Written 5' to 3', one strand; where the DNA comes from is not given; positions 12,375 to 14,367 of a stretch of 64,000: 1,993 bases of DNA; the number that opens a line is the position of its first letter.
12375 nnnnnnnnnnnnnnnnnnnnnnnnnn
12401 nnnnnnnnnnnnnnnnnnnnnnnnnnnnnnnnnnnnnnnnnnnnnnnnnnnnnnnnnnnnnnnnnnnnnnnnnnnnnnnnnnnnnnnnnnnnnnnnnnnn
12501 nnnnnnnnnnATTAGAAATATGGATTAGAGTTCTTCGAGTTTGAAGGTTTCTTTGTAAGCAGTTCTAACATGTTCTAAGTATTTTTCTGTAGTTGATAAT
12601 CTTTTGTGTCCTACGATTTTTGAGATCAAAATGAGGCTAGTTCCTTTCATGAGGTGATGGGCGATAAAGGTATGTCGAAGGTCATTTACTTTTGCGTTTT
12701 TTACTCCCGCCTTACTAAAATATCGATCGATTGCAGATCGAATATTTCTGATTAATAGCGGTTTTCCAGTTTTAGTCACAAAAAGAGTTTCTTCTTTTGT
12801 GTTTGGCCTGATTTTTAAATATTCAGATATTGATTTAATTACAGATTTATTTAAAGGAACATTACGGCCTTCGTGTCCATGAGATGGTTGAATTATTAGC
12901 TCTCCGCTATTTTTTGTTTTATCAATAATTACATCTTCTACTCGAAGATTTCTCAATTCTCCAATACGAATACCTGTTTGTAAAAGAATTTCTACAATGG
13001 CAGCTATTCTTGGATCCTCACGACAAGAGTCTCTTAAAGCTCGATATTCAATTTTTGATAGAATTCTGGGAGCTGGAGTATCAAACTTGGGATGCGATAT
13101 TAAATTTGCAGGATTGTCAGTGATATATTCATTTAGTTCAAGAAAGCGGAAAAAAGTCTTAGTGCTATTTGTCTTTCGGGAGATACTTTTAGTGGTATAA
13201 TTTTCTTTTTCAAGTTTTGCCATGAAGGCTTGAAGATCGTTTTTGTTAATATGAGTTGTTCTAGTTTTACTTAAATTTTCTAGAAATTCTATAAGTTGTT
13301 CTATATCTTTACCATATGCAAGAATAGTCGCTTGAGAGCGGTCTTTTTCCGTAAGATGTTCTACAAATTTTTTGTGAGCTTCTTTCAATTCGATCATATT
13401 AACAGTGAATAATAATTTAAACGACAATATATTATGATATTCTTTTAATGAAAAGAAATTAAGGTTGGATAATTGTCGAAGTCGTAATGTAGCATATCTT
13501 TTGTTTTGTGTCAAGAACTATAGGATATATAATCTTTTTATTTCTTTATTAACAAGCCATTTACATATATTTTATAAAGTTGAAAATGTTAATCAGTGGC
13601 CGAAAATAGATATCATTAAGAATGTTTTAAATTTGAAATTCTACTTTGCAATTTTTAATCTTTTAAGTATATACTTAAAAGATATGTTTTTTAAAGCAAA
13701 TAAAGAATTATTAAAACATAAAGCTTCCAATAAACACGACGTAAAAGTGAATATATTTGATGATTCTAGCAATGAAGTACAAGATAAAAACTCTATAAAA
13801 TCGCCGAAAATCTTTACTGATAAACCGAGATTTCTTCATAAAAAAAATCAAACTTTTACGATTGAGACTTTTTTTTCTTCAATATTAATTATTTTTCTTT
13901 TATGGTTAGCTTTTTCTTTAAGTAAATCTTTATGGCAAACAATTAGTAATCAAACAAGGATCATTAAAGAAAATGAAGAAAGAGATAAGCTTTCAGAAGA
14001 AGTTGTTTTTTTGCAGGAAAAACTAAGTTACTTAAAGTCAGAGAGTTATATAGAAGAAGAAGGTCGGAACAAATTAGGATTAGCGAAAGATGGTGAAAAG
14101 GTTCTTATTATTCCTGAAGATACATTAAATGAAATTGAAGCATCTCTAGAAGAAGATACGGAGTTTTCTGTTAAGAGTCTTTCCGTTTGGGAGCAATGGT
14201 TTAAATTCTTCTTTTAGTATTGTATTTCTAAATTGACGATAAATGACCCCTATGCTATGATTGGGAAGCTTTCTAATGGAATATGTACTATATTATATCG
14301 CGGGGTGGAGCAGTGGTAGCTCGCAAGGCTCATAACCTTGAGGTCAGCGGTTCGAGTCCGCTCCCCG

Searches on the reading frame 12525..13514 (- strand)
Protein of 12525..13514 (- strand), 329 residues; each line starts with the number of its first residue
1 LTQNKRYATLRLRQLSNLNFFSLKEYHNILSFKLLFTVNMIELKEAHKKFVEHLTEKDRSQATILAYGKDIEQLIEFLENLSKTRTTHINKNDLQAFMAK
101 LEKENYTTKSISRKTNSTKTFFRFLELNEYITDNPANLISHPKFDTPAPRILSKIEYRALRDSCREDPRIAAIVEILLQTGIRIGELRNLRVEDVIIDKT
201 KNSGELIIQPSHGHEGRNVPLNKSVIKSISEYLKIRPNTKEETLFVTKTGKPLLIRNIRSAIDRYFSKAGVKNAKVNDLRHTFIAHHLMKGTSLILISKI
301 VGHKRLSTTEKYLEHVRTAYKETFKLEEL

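Call 3: search_protein_families(library=pfam, proteins=[window:12525-13514:-], max_evalue=0.01)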
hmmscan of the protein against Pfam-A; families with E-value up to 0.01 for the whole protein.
window:12525-13514:- (329 aa): 3 families
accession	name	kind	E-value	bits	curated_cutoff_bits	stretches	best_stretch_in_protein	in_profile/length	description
PF00589.27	Phage_integrase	-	5.3e-26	91.9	27.1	1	152-315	3-168/172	Phage integrase family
PF02899.23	Phage_int_SAM_1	-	4.3e-15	56.2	22.3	1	49-126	3-80/83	Phage integrase, N-terminal SAM-like domain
PF13495.12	Phage_int_SAM_4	-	8.2e-07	29.8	27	1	48-126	3-79/85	Phage integrase, N-terminal SAM-like domain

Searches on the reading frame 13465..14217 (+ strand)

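Call 3: search_protein_families(library=pfam, proteins=[window:13465-14217:+], max_evalue=0.01)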
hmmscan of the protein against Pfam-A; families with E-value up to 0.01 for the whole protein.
window:13465-14217:+ (250 aa): 3 families
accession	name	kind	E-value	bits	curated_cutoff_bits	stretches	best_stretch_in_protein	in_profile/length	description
PF04977.20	DivIC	-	5.7e-11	42.5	28.9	1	141-218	1-79/80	Septum formation initiator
PF19579.4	FtsL_2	-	0.0075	16.6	24.6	1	141-207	20-85/100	Bacteriodetes cell division protein (FtsL-like)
PF07074.17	TRAP-gamma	-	0.0081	16.2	25.2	0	54-157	44-142/170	Translocon-associated protein, gamma subunit (TRAP-gamma)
